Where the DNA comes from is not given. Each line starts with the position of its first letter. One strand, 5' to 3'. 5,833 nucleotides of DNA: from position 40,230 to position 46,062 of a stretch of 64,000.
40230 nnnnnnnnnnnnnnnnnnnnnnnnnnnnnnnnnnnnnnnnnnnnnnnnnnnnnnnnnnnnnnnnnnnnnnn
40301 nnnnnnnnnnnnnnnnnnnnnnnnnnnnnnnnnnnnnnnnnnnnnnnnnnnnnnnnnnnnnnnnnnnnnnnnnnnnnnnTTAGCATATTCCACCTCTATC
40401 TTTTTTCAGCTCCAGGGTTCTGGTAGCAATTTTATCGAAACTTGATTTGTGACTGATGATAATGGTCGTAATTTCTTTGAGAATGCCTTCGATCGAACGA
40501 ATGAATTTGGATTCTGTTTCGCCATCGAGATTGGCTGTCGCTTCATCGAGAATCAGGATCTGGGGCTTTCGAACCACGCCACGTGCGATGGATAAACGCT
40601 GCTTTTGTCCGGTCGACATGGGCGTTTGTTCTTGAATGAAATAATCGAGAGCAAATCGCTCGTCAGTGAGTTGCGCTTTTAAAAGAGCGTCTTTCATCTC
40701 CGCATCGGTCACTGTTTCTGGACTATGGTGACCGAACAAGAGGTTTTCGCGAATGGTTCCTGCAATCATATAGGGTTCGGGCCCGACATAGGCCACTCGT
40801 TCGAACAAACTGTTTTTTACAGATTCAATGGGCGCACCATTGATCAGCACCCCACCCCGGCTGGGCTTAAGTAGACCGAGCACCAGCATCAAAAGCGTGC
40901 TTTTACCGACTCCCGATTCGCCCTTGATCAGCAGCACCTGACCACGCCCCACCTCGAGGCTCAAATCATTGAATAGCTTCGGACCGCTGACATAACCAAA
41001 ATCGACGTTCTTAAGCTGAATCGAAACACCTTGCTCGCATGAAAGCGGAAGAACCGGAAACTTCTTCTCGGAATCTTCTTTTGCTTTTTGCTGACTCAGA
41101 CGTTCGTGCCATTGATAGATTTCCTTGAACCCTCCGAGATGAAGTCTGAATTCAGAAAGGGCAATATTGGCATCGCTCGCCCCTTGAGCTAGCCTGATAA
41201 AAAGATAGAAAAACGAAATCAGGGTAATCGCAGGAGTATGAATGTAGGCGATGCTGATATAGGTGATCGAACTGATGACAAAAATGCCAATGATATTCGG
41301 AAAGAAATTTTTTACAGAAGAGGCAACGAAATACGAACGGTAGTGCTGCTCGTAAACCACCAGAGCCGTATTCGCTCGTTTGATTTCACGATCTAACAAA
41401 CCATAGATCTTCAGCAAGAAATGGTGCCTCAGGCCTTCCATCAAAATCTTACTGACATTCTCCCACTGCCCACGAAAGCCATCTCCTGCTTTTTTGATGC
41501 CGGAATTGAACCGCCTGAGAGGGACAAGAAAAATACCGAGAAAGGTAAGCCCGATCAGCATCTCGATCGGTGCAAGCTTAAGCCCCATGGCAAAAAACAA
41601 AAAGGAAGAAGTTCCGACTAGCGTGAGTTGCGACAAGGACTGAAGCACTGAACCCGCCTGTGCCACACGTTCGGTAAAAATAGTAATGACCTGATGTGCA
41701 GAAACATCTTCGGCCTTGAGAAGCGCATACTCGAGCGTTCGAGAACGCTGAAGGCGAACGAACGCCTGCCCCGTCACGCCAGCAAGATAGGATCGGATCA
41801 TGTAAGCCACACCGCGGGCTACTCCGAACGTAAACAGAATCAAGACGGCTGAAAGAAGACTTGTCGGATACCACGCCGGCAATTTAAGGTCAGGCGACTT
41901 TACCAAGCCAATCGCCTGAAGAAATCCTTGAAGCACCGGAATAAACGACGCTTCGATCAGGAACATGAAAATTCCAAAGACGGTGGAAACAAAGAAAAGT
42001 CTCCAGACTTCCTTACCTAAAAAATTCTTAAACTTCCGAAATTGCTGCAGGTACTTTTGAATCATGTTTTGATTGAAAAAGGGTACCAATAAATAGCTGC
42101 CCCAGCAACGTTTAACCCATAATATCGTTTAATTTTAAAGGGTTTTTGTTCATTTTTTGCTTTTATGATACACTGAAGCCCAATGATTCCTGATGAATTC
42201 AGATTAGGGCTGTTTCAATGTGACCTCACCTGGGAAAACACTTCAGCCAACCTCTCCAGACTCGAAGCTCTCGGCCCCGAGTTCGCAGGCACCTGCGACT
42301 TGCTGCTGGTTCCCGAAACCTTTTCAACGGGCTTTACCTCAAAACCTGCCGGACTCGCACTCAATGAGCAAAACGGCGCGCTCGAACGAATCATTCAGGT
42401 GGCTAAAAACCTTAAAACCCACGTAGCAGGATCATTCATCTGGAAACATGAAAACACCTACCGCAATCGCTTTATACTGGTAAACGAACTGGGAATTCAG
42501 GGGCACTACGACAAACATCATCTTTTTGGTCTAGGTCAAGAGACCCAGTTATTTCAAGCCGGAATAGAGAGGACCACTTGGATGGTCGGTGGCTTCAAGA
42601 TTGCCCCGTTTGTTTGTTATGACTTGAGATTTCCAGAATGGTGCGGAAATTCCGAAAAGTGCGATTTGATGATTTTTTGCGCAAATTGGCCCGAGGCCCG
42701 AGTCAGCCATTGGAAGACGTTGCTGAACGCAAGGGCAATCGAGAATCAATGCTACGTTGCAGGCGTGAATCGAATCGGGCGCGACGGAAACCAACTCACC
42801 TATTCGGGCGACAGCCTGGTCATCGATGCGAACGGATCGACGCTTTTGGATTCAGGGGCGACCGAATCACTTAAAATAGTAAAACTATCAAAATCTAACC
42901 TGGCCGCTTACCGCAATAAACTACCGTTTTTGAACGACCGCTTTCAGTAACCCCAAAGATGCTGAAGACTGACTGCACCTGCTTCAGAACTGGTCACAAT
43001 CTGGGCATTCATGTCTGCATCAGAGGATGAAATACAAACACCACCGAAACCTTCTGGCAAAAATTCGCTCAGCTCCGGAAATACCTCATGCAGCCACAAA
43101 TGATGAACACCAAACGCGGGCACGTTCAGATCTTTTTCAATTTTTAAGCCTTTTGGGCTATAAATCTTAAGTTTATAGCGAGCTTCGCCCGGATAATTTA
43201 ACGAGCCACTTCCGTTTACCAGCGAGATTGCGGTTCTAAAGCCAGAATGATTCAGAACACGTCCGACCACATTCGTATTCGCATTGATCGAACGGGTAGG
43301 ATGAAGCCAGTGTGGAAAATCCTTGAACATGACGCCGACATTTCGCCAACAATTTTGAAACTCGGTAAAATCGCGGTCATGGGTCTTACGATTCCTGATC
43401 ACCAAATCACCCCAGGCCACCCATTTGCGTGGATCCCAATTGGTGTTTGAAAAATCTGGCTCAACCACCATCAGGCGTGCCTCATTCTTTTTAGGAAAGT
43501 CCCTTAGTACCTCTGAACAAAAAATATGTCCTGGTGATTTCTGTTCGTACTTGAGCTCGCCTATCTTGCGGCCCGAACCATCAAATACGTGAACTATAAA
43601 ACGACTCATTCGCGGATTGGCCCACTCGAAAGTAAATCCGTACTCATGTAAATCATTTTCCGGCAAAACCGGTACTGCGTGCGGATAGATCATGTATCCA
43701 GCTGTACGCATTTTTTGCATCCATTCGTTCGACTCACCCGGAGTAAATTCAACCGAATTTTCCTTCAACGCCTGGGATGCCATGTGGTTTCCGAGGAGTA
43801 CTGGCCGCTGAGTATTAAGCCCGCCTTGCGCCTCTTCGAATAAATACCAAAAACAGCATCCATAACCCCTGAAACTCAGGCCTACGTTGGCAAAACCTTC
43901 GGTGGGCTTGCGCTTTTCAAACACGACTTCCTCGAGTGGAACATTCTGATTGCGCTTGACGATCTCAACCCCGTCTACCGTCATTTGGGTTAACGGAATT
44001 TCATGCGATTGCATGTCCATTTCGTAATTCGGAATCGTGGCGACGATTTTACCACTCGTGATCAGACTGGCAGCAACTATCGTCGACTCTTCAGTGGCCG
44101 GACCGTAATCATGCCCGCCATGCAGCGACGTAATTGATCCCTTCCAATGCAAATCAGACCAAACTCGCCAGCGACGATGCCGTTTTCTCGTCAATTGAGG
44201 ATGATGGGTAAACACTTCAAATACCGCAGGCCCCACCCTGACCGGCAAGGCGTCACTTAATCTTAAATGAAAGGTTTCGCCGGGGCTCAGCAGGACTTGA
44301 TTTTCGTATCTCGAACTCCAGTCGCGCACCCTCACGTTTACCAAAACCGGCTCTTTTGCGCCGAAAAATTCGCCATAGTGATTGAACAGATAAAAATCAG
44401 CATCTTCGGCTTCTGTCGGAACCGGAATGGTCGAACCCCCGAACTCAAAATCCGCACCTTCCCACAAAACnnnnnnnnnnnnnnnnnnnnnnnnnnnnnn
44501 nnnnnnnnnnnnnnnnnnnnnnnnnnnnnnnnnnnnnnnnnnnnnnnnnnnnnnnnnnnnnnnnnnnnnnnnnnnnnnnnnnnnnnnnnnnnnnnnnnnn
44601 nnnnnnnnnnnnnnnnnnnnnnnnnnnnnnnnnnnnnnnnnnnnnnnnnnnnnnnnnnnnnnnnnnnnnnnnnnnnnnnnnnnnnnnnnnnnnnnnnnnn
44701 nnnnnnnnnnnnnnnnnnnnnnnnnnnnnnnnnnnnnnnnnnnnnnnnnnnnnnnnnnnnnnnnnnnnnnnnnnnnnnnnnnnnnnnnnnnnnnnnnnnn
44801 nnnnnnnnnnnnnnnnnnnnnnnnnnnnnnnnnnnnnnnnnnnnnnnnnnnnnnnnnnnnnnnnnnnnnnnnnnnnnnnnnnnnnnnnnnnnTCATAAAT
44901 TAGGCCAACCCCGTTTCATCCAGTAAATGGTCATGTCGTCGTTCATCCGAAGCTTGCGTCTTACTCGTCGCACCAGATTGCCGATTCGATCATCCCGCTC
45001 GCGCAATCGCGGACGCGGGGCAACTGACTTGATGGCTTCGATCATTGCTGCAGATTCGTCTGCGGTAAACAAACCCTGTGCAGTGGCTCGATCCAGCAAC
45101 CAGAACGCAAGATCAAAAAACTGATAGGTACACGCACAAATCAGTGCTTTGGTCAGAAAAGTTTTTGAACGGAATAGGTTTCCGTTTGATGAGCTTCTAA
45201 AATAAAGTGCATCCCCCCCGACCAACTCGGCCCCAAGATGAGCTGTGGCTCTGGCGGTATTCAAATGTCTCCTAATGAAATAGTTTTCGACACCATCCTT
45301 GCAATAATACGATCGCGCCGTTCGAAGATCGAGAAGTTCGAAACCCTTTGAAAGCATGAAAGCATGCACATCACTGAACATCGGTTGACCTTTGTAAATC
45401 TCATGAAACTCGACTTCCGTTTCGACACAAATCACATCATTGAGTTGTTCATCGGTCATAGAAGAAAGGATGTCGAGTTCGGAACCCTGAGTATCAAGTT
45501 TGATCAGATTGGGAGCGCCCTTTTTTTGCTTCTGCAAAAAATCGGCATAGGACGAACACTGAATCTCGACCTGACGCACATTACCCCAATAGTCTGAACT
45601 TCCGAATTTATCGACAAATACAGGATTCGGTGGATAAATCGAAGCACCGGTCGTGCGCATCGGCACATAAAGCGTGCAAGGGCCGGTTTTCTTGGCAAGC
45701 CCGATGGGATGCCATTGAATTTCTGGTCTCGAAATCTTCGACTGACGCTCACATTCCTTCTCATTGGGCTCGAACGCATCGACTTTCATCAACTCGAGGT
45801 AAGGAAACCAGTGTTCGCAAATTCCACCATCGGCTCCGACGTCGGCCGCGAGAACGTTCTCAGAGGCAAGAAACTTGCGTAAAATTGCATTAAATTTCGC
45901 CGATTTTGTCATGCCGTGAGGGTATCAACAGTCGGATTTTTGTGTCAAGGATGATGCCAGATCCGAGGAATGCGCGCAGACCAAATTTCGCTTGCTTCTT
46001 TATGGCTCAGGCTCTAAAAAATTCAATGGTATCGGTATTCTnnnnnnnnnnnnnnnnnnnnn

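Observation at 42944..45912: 650-aa orphan protein translationally coupled to an FkbM-family methyltransferase at the junction of the two sugar modules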

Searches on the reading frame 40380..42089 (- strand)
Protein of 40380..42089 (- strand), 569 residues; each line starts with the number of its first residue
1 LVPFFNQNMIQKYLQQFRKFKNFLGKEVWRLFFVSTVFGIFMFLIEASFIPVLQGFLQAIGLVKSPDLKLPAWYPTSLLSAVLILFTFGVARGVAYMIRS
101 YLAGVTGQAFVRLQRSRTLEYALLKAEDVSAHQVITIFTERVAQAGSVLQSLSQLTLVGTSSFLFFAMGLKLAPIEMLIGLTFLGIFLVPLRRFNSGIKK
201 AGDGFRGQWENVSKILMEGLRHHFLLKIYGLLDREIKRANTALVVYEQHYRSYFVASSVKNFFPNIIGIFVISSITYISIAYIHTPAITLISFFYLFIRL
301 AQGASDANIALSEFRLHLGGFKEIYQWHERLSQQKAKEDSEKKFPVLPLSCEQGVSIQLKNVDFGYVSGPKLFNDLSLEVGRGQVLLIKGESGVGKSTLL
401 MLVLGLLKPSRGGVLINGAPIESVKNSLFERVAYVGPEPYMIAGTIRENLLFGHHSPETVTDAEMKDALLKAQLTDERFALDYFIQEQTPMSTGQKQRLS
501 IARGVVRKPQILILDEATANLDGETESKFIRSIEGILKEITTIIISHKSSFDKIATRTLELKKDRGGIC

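Call 3: search_protein_families(library=pfam, proteins=[window:40380-42089:-], max_evalue=1)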
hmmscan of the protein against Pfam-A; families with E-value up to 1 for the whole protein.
window:40380-42089:- (569 aa): 14 families
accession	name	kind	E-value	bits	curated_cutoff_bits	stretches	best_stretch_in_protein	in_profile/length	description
PF00005.33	ABC_tran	-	6.8e-27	95.2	25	1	374-519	2-137/137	ABC transporter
PF00664.28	ABC_membrane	-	2.4e-05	24.6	28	1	45-299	14-268/274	ABC transporter transmembrane region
PF13191.12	AAA_16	-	0.0001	23.3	32.6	1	381-487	22-104/167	AAA ATPase domain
PF02463.25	SMC_N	-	0.00086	19.2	40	1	460-566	118-216/220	RecF/RecN/SMC N terminal domain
PF13555.12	AAA_29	-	0.0011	19.1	27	1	373-410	12-49/61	P-loop containing region of AAA domain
PF13401.12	AAA_22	-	0.0032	18.2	27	1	383-531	5-105/130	AAA domain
PF25199.1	nSTAND_NTPase5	-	0.018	15.3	34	1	379-403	37-61/145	Novel STAND NTPase 5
PF03193.22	RsgA_GTPase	-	0.027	14.7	30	1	382-404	105-127/174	RsgA GTPase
PF13558.12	SbcC_Walker_B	-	0.033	14.9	27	1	495-533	50-88/90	SbcC/RAD50-like, Walker B motif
PF20720.3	nSTAND3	-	0.065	13.4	27.2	1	384-406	18-41/155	Novel STAND NTPase 3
PF05729.18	NACHT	-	0.11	12.7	26.7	1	385-403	2-20/167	NACHT domain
PF07728.20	AAA_5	-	0.12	12.8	22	1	386-408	2-24/139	AAA domain (dynein-related subfamily)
PF03266.21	NTPase_1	-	0.12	12.7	23.9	1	386-425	2-39/168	NTPase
PF25624.1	PH_S11IP_C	-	0.17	12.4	22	1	292-356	26-90/154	STK11-interacting protein, C-terminal PH domain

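Call 97: search_protein_families(library=ncbifam, proteins=[window:40380-42089:-], max_evalue=0.00001)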
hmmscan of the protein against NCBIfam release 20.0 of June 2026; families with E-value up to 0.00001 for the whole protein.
window:40380-42089:- (569 aa): 177 families (the best 25 are shown)
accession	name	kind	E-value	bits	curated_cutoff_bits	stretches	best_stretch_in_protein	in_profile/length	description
TIGR02857.1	CydD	equivalog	1.3e-44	153.1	435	1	336-559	306-527/529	thiol reductant ABC exporter subunit CydD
TIGR02868.1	CydC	equivalog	1.4e-42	146.1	329.05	1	170-548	151-529/530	thiol reductant ABC exporter subunit CydC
TIGR03796.1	NHLM_micro_ABC1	equivalog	6.4e-40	137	853.3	1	257-550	376-673/710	NHLP family bacteriocin export ABC transporter peptidase/permease/ATPase subunit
TIGR03375.1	type_I_sec_LssB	subfamily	1.3e-38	132.8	693.1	1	356-561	465-674/696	type I secretion system permease/ATPase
NF045513.1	HepA_fam_ABC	equivalog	3.6e-37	128.1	725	1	83-550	100-570/610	heterocyst formation ABC transporter subunit HepA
TIGR02203.1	MsbA_lipidA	equivalog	3.2e-36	125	602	1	74-555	50-535/572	lipid A export permease/ATP-binding protein MsbA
TIGR00958.1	3a01208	subfamily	7.9e-36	123.6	874.6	1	356-564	478-689/711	antigen peptide transporter 2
NF010178.0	PRK13657.1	equivalog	1.6e-35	122.6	733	1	353-562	332-543/588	glucan ABC transporter ATP-binding protein/ permease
TIGR02204.1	MsbA_rel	hypoth_equivalog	8.9e-35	120.4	780.4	1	340-551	319-537/576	ABC transporter, permease/ATP-binding protein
NF008364.0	PRK11160.1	equivalog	4.3e-34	118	630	1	177-549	164-535/575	heme ABC transporter ATP-binding protein/permease CydC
NF008379.0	PRK11174.1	equivalog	5e-34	117.9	684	1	329-549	329-544/588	heme ABC transporter permease/ATP-binding protein CydD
NF050066.1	LPSTprtrPglK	equivalog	8.3e-34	116.9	1000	1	355-556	347-550/558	BC-type lipopolysaccharide transporter PglK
TIGR01193.1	bacteriocin_ABC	subfamily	1.1e-33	116.8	523.85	1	354-561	471-681/708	peptide cleavage/export ABC transporter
TIGR03797.1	NHLM_micro_ABC2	equivalog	9.6e-33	113.6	709.4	1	133-551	238-647/686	NHLP bacteriocin export ABC transporter permease/ATPase subunit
TIGR01846.1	type_I_sec_HlyB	subfamily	1.2e-31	109.8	725.55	1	351-563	450-666/694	type I secretion system permease/ATPase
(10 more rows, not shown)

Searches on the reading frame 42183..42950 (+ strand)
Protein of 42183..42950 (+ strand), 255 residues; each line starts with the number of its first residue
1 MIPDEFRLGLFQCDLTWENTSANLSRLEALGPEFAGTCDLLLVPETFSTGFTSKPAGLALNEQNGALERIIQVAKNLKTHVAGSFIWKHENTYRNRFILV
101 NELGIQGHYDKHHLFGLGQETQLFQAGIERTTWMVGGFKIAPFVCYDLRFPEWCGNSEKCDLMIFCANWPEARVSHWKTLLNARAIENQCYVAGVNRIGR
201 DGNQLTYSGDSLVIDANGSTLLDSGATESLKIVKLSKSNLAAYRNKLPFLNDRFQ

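Call 3: search_protein_families(library=pfam, proteins=[window:42183-42950:+], max_evalue=1)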
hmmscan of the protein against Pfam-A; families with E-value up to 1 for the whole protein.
window:42183-42950:+ (255 aa): 1 family
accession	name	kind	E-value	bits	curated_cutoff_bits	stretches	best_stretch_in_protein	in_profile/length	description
PF00795.27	CN_hydrolase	-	6.4e-29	101.5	23.2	1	8-244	2-255/256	Carbon-nitrogen hydrolase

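Call 4: search_protein_families(library=ncbifam, proteins=[window:42183-42950:+], max_evalue=1)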
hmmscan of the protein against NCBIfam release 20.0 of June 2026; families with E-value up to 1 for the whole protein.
window:42183-42950:+ (255 aa): 9 families
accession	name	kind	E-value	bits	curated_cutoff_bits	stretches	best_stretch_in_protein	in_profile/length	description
NF007757.0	PRK10438.1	equivalog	3.6e-63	213.2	249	1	6-252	4-249/256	amidohydrolase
NF033621.1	de_GSH_amidase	exception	5.2e-23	81.7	355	1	34-253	28-253/260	deaminated glutathione amidase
NF043013.1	DeGluthAmidYersProt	equivalog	3.1e-15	56.1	500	1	103-253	107-269/278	deaminated glutathione amidase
NF010588.0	PRK13981.1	equivalog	2.3e-12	46.1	479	1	5-238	4-247/546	NAD+ synthase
NF040852.1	nitrile_Arch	equivalog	7e-12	45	500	1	18-252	13-250/262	nitrilase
TIGR03381.1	agmatine_aguB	equivalog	1.3e-09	37.8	410.25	1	19-253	13-271/279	N-carbamoylputrescine amidase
TIGR00546.1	lnt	equivalog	2.9e-07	30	132.9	2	119-197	297-382/395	apolipoprotein N-acyltransferase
NF009802.0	PRK13286.1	equivalog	4.3e-07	29.2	427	1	137-246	158-269/345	aliphatic amidase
NF009803.0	PRK13287.1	equivalog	1.8e-06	26.9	406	1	136-233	156-253/333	formamidase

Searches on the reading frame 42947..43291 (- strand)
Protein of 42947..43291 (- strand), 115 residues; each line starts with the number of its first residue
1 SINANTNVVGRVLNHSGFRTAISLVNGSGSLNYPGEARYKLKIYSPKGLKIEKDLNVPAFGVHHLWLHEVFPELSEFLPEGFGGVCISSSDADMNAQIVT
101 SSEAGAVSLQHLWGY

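Call 96: search_solved_structures(query=A6, max_evalue=10, show_alignments=2)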
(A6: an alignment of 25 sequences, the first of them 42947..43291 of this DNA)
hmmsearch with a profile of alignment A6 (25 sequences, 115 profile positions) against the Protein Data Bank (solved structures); distinct sequences matched with E-value up to 10: 3.
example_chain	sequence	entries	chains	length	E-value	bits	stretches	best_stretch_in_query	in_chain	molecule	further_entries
7sq5_A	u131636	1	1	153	0.15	15.6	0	32-76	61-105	Designed trefoil knot protein, variant 3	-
4iyl_A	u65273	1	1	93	0.36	14.4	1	31-97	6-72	30S ribosomal protein S15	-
6czj_A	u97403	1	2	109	1.2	12.7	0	27-66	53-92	b10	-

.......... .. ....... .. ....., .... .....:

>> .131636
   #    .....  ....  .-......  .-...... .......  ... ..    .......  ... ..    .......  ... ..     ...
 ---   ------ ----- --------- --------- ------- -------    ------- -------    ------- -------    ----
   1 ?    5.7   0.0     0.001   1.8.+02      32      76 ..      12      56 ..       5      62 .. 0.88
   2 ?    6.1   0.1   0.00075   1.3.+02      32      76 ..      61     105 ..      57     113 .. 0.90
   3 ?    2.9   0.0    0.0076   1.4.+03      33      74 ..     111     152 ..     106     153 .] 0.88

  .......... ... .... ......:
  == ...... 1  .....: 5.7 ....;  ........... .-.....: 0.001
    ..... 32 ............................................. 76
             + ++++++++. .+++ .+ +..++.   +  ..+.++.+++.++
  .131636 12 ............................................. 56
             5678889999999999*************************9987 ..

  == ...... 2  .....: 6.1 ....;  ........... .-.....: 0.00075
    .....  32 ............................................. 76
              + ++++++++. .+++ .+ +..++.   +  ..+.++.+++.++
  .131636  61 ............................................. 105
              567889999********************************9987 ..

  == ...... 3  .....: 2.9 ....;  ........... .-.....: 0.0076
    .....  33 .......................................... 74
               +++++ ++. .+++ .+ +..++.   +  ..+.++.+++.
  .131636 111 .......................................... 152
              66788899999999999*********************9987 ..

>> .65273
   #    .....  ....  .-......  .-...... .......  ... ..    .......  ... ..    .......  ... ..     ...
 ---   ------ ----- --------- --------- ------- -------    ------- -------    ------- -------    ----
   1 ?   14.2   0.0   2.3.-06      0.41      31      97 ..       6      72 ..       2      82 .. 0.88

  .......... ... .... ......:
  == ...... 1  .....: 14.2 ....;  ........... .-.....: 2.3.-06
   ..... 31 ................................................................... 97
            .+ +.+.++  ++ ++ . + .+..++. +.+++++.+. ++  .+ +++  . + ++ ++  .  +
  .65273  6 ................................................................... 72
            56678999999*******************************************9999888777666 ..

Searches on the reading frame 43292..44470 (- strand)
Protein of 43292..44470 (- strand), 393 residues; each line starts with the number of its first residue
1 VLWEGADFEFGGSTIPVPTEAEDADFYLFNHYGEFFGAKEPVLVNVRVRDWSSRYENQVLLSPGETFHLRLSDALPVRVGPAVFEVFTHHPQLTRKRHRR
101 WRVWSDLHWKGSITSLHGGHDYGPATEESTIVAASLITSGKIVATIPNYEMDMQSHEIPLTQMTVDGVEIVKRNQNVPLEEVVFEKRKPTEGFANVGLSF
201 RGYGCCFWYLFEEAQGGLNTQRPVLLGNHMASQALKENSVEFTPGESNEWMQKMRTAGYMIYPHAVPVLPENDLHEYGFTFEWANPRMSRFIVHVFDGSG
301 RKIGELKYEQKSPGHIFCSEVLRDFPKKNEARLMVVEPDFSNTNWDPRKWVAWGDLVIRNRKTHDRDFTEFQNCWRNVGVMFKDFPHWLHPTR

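Call 78: predict_structure(alignment_id=A3)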
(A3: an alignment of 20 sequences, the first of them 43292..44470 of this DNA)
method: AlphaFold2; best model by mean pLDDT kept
length: 393 residues; sequences in the alignment: 20
mean_pLDDT: 87.1   pTM: 0.83
mean pLDDT of the five models: 87.1, 86.3, 86.3, 86.0, 84.6
residues with pLDDT >= 90: 201; 70-90: 165; 50-70: 17; < 50: 10
segments of 3 or more residues with pLDDT < 50: 1-5, 389-393
pLDDT, mean of each block of 10 residues (from residue 1): 59 94 96 78 94 96 94 97 93 78 93 89 84 81 93 93 91 95 79 83 90 71 86 82 86 89 94 94 88 97 96 91 95 96 88 87 85 78 63 36
secondary structure, 60 per line:
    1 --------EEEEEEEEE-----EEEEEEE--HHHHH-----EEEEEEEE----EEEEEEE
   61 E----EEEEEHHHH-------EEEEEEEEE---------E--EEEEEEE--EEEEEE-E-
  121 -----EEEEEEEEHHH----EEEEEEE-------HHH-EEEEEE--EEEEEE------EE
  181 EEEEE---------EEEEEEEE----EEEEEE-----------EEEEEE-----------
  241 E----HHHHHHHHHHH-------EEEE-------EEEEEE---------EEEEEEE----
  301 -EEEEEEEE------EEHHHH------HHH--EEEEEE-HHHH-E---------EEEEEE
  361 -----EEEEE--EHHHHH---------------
elements in order: E9-17 E23-29 H32-36 E42-49 E54-61 E66-70 H71-74 E82-90 E103-109 E112-117 E126-133 E141-147 E159-164 E167-172 E179-185 E195-202 E207-212 E224-229 H246-256 E264-267 E275-280 E290-296 E302-309 H318-321 E333-338 H340-343 E355-360 E366-370 H374-378

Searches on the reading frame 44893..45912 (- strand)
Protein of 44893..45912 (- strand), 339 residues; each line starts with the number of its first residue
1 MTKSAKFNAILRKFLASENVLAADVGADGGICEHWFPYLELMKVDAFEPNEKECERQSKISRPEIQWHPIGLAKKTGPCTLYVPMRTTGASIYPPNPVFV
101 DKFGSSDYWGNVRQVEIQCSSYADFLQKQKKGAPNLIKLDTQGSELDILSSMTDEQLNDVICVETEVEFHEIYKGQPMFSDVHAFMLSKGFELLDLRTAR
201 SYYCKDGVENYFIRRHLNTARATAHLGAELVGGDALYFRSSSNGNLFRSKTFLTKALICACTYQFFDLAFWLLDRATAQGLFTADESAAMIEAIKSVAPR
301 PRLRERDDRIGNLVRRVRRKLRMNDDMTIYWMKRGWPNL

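Call 3: search_protein_families(library=pfam, proteins=[window:44893-45912:-], max_evalue=1)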
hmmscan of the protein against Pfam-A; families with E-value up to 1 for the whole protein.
window:44893-45912:- (339 aa): 1 family
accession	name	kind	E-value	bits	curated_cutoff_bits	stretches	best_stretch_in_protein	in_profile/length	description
PF05050.19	Methyltransf_21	-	1.1e-14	55.4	22.7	1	43-193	25-173/173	Methyltransferase FkbM domain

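Call 4: search_protein_families(library=ncbifam, proteins=[window:44893-45912:-], max_evalue=1)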
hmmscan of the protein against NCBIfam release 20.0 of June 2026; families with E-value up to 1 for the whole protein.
window:44893-45912:- (339 aa): 1 family
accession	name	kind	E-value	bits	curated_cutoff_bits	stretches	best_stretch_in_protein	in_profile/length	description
TIGR01444.1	fkbM_fam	subfamily_domain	4.3e-11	43.5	37.7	1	23-162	3-139/143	FkbM family methyltransferase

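Call 30: find_encoding_contigs(protein=window:44893-45912:-, flank=2000, max_places=5)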
Protein window:44893-45912:- (339 aa): 1 contig read that carries it; 1 place shown.
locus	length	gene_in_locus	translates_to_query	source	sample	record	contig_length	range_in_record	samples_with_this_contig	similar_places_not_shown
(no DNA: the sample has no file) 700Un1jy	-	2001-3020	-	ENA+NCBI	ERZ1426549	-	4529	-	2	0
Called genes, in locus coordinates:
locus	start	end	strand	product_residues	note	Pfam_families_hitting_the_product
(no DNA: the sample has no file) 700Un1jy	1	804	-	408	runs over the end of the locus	?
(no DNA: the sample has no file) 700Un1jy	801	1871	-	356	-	PF08240:ADH_N, PF16912:Glu_dehyd_C, PF00107:ADH_zinc_N, PF13602:ADH_zinc_N_2 (weak)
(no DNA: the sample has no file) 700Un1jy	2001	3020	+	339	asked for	PF05050:Methyltransf_21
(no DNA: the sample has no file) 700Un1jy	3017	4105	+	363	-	?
